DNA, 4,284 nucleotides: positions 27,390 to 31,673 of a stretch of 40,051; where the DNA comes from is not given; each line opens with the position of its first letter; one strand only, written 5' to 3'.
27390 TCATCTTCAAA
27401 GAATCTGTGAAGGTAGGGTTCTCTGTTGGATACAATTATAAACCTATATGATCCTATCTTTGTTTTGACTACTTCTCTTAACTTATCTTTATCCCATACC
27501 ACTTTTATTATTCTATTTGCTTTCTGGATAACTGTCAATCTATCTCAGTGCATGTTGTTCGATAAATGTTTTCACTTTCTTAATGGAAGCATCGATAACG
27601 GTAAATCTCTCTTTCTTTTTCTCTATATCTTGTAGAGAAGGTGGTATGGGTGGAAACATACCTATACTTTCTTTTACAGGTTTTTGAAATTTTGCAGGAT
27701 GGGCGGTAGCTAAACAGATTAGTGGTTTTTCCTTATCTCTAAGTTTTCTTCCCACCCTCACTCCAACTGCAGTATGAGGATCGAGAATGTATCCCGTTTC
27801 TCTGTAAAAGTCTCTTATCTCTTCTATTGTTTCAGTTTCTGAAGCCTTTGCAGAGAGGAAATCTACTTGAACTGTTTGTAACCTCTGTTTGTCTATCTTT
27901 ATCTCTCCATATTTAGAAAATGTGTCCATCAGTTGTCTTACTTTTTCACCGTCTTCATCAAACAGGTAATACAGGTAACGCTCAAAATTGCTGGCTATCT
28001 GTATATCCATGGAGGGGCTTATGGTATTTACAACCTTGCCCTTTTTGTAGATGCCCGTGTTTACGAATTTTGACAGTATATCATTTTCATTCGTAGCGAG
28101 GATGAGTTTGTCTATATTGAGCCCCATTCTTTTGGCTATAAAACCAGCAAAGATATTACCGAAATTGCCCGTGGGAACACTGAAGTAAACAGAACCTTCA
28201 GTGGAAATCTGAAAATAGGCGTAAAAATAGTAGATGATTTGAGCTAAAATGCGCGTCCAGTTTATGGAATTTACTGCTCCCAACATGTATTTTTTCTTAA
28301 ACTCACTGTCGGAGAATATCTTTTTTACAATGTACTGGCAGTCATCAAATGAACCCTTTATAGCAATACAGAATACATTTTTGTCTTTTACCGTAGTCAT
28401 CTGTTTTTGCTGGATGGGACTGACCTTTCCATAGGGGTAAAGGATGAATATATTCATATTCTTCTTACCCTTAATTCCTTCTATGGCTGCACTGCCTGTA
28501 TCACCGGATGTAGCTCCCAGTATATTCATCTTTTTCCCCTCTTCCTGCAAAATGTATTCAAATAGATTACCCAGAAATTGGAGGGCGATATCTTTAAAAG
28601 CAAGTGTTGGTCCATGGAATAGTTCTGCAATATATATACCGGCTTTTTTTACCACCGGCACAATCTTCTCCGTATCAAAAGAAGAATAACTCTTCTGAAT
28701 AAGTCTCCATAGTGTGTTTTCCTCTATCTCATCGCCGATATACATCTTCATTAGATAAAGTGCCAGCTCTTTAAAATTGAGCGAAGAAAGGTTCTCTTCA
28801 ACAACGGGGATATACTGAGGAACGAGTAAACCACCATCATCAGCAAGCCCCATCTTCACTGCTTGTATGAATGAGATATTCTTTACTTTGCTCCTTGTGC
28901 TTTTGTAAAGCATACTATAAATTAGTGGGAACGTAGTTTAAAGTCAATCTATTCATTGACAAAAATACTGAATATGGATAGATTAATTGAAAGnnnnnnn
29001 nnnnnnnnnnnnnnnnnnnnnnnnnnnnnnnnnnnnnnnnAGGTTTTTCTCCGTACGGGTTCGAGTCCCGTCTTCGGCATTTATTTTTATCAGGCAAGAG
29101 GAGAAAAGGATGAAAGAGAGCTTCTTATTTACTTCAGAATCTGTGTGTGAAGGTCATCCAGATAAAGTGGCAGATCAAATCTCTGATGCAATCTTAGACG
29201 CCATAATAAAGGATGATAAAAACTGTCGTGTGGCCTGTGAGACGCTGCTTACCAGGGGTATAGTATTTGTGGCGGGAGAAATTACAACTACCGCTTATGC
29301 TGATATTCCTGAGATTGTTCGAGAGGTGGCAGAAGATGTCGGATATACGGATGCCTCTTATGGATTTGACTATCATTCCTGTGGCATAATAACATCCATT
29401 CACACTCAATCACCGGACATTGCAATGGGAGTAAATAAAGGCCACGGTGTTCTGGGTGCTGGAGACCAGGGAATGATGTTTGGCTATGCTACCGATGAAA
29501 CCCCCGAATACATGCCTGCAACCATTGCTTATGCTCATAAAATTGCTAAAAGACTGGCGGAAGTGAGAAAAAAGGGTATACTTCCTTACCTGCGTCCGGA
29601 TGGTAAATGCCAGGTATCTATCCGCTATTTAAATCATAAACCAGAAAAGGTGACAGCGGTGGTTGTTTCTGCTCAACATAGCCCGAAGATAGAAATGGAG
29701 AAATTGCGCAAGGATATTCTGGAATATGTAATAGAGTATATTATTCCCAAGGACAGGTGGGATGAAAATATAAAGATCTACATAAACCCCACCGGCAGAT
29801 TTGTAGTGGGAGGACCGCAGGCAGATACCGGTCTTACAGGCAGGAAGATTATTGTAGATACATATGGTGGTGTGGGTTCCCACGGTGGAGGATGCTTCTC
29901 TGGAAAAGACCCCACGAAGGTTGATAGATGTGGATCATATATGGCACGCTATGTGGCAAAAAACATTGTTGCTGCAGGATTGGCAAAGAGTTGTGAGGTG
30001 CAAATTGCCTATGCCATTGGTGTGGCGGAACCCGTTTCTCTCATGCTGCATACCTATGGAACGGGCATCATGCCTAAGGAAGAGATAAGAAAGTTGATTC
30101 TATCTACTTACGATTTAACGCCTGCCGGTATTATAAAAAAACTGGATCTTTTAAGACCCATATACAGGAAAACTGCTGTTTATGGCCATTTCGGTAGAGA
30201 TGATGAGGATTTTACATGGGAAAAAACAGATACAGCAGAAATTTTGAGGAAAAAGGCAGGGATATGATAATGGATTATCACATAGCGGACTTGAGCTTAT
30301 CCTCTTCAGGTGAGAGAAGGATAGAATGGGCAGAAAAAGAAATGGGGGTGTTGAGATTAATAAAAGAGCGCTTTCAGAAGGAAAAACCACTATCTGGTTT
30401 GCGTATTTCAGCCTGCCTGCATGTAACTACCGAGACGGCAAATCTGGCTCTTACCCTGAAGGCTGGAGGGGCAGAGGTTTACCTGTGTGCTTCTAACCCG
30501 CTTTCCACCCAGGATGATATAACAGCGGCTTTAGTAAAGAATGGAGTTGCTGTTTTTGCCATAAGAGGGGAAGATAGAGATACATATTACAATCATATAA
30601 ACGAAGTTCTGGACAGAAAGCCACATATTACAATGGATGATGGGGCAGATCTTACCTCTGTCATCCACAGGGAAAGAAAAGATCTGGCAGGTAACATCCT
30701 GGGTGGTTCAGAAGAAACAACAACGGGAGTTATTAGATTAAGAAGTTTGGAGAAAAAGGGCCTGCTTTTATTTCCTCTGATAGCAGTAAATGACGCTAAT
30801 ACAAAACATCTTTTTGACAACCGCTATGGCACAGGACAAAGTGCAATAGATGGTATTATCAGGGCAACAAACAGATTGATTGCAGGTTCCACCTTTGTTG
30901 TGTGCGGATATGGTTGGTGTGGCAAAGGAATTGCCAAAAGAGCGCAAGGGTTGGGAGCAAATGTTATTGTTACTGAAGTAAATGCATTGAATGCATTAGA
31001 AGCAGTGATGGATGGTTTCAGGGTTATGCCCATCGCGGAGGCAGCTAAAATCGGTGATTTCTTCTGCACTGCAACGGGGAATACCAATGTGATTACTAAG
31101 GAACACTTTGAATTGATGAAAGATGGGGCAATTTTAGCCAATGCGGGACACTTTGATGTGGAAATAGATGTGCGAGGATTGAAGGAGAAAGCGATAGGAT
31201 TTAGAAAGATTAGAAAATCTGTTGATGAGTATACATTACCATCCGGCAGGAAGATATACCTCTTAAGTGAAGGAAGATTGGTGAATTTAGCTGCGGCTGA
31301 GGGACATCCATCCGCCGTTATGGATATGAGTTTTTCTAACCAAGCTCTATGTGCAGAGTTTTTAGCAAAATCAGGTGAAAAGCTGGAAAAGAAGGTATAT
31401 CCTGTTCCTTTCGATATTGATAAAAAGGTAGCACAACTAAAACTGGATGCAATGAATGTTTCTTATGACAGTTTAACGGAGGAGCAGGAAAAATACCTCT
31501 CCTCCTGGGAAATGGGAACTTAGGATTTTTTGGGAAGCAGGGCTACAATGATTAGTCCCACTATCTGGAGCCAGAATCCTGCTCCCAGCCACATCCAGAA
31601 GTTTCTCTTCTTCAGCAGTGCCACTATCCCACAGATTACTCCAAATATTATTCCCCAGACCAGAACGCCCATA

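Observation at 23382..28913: thrC fused to a trehalose operon that carries both OtsA/OtsB and a TreT-like synthase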

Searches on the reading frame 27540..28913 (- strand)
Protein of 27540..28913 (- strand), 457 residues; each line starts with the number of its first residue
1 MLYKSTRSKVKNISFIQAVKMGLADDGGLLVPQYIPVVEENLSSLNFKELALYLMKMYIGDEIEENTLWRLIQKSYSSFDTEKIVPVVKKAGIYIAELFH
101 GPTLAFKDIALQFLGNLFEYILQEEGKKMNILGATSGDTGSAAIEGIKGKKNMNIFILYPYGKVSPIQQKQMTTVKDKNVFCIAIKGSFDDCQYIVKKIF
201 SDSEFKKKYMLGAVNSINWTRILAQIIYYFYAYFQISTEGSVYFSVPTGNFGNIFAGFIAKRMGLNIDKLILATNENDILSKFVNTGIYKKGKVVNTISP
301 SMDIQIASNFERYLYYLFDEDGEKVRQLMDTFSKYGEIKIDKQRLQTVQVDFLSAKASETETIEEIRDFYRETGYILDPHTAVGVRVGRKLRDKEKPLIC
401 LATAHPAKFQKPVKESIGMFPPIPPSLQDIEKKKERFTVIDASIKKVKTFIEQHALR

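Call 3: search_protein_families(library=pfam, proteins=[window:27540-28913:-])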
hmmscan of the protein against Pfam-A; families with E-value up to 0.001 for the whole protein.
window:27540-28913:- (457 aa): 3 families
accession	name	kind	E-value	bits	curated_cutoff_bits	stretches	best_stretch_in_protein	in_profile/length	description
PF14821.11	Thr_synth_N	-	9.6e-21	74.2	25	1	3-76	2-79/79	Threonine synthase N terminus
PF00291.31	PALP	-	3.2e-17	63.3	35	1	93-322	24-238/295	Pyridoxal-phosphate dependent enzyme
PF24857.1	THR4_C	-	2.6e-12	47.1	27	1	381-453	1-85/85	Threonine synthase, C-terminal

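Call 4: search_protein_families(library=ncbifam, proteins=[window:27540-28913:-])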
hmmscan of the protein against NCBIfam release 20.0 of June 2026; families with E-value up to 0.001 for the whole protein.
window:27540-28913:- (457 aa): 1 family
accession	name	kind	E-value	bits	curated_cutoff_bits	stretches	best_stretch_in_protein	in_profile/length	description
TIGR00260.1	thrC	equivalog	8.6e-96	321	167.1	1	56-414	3-329/340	threonine synthase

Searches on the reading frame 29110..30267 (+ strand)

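Call 3: search_protein_families(library=pfam, proteins=[window:29110-30267:+])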
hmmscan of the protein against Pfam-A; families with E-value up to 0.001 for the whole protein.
window:29110-30267:+ (385 aa): 3 families
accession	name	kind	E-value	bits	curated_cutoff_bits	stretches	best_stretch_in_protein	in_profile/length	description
PF02773.21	S-AdoMet_synt_C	-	3.8e-66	221.7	25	1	233-372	1-138/138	S-adenosylmethionine synthetase, C-terminal domain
PF02772.21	S-AdoMet_synt_M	-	1.2e-47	161.5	29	1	115-231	2-120/120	S-adenosylmethionine synthetase, central domain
PF00438.25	S-AdoMet_synt_N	-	2.2e-42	144.1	33.1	1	5-102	2-99/99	S-adenosylmethionine synthetase, N-terminal domain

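Call 4: search_protein_families(library=ncbifam, proteins=[window:29110-30267:+])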
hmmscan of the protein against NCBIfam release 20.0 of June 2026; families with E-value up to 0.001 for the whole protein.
window:29110-30267:+ (385 aa): 1 family
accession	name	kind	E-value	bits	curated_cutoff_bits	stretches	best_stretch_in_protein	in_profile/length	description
TIGR01034.1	metK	equivalog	9.1e-175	581.1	309.4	1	6-381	1-375/377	methionine adenosyltransferase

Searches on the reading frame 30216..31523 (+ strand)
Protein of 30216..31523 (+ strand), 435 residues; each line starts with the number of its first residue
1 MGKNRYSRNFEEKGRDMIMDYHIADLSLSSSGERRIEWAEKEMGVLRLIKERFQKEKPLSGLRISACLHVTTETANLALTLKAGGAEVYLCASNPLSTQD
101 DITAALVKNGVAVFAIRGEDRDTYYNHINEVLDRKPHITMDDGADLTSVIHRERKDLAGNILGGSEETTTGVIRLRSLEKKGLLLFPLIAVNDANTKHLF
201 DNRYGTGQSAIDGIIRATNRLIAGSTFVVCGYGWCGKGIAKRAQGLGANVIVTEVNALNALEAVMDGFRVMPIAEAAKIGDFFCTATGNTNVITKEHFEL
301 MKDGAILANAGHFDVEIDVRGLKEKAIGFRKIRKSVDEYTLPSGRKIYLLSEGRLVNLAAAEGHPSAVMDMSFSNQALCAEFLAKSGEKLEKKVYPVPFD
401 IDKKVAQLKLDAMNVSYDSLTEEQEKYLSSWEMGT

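Call 3: search_protein_families(library=pfam, proteins=[window:30216-31523:+])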
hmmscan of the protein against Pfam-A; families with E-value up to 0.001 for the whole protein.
window:30216-31523:+ (435 aa): 4 families
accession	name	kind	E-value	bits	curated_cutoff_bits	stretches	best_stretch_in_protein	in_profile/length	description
PF05221.23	AdoHcyase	-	7.2e-65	219.5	25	2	20-153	1-139/299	S-adenosyl-L-homocysteine hydrolase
PF00670.27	AdoHcyase_NAD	-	1.8e-55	187.9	27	1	202-362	1-161/162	S-adenosyl-L-homocysteine hydrolase, NAD binding domain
PF02826.25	2-Hacid_dh_C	-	2.4e-10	40.5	25.1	1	220-311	32-127/178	D-isomer specific 2-hydroxyacid dehydrogenase, NAD binding domain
PF07991.19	KARI_N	-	5.7e-06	26.5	20.6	1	222-317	2-101/165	Acetohydroxy acid isomeroreductase, NADPH-binding domain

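Call 4: search_protein_families(library=ncbifam, proteins=[window:30216-31523:+])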
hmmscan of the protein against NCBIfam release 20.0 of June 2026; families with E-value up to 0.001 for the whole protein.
window:30216-31523:+ (435 aa): 14 families
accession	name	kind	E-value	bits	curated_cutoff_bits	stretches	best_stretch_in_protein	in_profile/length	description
TIGR00936.1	ahcY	equivalog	7.3e-197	654.2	497.6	1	21-435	1-416/416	adenosylhomocysteinase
NF004005.0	PRK05476.2-3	equivalog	2.1e-193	642.8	275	1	19-433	3-417/418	adenosylhomocysteinase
NF004010.0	PRK05476.3-3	equivalog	1.8e-75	254.5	512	1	28-424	14-419/432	adenosylhomocysteinase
NF004009.0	PRK05476.3-2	equivalog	1.1e-65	222.3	485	1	29-412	75-456/487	adenosylhomocysteinase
NF004008.0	PRK05476.3-1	equivalog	1.2e-20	73.9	440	1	165-404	98-317/326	adenosylhomocysteinase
NF005387.0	PRK06932.1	equivalog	1.4e-06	27.5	492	1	222-313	145-235/314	2-hydroxyacid dehydrogenase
NF006162.0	PRK08306.1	equivalog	8.3e-06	25.3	261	1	206-303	136-235/297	dipicolinate synthase subunit DpsA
NF004017.0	PRK05479.1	equivalog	1.9e-05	23.6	336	1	219-316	12-113/337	ketol-acid reductoisomerase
NF041369.1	Dhydh_Halo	equivalog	5.1e-05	22.6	400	1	222-312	130-223/305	D-2-hydroxyacid dehydrogenase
TIGR02853.1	spore_dpaA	equivalog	5.3e-05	22.6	319.65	1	203-306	130-235/287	dipicolinic acid synthetase subunit A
NF006263.0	PRK08410.1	equivalog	0.00026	20.5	389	1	216-312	137-233/311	D-2-hydroxyacid dehydrogenase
NF005069.0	PRK06487.1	equivalog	0.0003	20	448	1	222-311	149-236/320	2-hydroxyacid dehydrogenase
TIGR00465.1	ilvC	equivalog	0.00046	19.3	226.15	1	223-316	2-99/314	ketol-acid reductoisomerase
NF008759.0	PRK11790.1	equivalog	0.00075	18.3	404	0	222-323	150-251/410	phosphoglycerate dehydrogenase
